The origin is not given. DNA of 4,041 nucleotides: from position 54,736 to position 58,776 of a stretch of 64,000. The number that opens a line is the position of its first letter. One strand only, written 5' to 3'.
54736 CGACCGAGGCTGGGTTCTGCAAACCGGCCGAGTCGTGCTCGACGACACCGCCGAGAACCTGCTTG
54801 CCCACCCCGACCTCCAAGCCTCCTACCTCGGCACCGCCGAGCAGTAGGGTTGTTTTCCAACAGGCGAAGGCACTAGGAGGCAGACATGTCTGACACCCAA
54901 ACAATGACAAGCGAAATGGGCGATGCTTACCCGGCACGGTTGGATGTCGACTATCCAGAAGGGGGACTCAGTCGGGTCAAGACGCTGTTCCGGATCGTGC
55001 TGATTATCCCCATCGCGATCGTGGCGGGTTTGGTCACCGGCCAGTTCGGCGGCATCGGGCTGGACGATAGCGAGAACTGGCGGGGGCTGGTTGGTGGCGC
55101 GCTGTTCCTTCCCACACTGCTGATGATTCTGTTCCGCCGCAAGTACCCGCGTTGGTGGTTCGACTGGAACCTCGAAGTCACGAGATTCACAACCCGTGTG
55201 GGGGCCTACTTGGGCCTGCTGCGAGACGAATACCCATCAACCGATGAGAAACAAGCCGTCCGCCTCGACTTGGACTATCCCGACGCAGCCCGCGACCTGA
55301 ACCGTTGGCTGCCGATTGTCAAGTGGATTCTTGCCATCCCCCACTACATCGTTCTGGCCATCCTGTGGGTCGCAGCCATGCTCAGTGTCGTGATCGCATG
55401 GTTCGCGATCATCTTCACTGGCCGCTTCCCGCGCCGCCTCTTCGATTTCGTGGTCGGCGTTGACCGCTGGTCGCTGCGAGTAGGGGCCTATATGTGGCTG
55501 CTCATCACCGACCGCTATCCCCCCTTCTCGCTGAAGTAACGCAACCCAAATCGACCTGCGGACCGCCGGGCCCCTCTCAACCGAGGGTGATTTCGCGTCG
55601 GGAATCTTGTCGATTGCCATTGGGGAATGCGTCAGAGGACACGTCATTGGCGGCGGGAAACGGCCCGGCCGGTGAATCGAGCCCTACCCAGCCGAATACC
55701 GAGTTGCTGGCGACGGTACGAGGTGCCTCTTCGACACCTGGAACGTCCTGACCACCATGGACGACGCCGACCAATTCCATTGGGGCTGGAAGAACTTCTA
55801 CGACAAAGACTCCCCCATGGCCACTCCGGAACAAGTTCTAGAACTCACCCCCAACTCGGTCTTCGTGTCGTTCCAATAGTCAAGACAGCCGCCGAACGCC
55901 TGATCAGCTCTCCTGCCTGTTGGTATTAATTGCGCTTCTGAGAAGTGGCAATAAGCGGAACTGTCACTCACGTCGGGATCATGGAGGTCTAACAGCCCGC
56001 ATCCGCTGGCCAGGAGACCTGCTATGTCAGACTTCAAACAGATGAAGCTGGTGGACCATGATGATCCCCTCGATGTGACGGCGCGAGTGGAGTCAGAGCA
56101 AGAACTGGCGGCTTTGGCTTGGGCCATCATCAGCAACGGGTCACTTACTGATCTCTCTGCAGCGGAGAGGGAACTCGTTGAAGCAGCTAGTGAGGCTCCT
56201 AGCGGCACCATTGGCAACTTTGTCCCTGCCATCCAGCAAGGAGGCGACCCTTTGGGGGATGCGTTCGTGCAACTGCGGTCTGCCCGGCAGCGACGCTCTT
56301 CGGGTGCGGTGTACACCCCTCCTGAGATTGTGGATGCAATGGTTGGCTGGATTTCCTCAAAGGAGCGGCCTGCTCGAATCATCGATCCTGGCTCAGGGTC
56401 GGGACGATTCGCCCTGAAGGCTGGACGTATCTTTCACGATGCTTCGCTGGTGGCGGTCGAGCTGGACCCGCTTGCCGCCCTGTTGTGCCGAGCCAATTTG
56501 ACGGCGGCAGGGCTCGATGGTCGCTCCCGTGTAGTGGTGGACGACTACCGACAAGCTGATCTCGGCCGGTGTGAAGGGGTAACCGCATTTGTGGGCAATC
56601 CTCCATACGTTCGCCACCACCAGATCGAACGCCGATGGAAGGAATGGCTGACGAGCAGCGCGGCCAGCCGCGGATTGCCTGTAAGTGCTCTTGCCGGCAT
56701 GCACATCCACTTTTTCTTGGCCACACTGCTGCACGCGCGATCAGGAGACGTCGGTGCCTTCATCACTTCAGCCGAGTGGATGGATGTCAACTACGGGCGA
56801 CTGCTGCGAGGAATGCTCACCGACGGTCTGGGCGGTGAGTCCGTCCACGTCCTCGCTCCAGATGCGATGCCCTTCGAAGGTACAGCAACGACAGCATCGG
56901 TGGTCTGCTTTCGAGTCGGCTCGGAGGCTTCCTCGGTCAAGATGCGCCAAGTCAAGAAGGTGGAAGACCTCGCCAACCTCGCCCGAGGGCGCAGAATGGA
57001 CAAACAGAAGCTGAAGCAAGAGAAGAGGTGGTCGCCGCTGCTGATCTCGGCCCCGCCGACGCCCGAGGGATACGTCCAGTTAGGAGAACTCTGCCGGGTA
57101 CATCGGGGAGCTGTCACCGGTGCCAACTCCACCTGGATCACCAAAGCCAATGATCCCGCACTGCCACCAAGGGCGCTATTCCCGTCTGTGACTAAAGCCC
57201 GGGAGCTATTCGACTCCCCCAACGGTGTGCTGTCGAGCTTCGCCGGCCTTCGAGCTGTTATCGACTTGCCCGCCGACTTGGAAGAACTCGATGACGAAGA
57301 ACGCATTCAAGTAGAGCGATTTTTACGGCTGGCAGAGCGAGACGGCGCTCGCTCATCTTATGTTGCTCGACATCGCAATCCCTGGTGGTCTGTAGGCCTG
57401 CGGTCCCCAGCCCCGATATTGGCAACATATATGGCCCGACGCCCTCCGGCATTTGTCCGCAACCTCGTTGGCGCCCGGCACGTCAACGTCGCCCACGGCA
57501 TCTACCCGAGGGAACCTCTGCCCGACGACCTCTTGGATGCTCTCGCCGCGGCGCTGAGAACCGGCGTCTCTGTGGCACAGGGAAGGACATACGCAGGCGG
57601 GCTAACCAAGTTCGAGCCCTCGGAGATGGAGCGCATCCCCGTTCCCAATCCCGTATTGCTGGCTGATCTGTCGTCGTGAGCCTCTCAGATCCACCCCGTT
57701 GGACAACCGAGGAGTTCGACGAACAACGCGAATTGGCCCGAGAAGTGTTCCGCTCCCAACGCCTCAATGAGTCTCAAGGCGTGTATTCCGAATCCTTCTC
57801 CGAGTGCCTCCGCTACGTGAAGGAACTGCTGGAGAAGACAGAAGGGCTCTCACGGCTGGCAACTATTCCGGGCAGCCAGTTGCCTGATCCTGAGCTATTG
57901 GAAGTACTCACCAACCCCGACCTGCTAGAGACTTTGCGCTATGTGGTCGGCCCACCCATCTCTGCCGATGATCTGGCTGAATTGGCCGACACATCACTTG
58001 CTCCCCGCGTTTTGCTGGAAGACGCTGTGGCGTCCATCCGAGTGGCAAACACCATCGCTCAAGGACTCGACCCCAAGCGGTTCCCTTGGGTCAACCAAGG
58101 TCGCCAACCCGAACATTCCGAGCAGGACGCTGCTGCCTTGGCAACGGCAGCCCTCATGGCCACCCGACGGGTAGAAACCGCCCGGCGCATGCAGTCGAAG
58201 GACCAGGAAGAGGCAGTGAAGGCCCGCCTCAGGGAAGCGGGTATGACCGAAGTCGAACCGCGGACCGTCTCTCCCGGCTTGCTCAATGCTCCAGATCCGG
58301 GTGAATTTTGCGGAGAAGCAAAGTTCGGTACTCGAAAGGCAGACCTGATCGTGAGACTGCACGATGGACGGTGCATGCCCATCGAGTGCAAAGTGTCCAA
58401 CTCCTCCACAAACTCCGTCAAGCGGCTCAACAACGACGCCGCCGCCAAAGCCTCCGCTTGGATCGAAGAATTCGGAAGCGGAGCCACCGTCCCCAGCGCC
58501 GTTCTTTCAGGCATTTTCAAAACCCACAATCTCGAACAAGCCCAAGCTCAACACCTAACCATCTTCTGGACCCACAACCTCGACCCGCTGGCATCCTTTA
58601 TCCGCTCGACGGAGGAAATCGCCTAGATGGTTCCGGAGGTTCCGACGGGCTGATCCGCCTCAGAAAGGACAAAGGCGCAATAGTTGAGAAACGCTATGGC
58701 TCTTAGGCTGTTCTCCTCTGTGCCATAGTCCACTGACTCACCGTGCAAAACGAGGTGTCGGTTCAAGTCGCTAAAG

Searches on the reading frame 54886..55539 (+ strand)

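Call 11: search_protein_families(library=pfam, proteins=[window:54886-55539:+], max_evalue=0.001)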
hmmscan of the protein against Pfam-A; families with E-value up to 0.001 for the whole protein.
window:54886-55539:+ (217 aa): 1 family
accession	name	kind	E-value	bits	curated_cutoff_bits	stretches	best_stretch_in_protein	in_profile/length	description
PF14333.11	DUF4389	-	4.3e-17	62.2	25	1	145-214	6-74/76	Domain of unknown function (DUF4389)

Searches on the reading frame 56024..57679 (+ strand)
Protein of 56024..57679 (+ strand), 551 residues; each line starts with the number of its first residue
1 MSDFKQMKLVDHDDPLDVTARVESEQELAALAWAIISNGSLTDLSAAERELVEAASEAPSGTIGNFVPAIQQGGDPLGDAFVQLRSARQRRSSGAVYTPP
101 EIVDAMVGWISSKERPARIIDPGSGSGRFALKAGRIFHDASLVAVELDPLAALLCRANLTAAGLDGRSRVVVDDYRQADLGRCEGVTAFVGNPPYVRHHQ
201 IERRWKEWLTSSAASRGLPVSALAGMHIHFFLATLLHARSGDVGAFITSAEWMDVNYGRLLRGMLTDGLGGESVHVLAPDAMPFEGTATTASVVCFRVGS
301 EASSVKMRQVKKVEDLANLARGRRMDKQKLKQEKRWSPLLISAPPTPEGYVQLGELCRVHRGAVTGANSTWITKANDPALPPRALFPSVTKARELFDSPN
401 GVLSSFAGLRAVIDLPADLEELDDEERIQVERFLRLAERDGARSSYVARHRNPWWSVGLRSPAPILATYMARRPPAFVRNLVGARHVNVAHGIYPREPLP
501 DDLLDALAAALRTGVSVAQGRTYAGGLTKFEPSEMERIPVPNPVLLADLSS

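Call 11: search_protein_families(library=pfam, proteins=[window:56024-57679:+], max_evalue=0.001)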
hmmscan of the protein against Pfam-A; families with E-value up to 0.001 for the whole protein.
window:56024-57679:+ (551 aa): 3 families
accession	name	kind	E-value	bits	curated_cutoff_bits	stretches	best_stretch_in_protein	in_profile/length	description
PF02384.22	N6_Mtase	-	2.2e-09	37.5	20.4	1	77-199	6-139/311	N-6 DNA Methylase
PF07669.17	Eco57I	-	7.1e-06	26.6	25.3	1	188-264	77-149/171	Eco57I restriction-modification methylase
PF05175.20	MTS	-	2.9e-05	24.2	23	1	115-214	31-127/170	Methyltransferase small domain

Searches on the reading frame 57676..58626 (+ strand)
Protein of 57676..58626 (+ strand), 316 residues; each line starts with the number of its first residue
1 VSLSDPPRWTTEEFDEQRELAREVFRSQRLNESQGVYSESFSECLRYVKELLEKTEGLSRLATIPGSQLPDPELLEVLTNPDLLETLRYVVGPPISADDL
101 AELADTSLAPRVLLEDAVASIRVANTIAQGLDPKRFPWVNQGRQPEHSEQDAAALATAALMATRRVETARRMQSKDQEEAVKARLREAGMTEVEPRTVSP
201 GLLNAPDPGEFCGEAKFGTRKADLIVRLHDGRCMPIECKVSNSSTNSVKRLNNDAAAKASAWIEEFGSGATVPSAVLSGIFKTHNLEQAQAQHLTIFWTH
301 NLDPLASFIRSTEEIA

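Call 11: search_protein_families(library=pfam, proteins=[window:57676-58626:+], max_evalue=0.001)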
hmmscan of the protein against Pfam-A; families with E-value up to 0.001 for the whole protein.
window:57676-58626:+ (316 aa): 1 family
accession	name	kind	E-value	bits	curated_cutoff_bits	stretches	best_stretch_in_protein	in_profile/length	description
PF09572.16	RE_XamI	-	2.1e-43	149.1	25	1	78-298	12-256/256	XamI restriction endonuclease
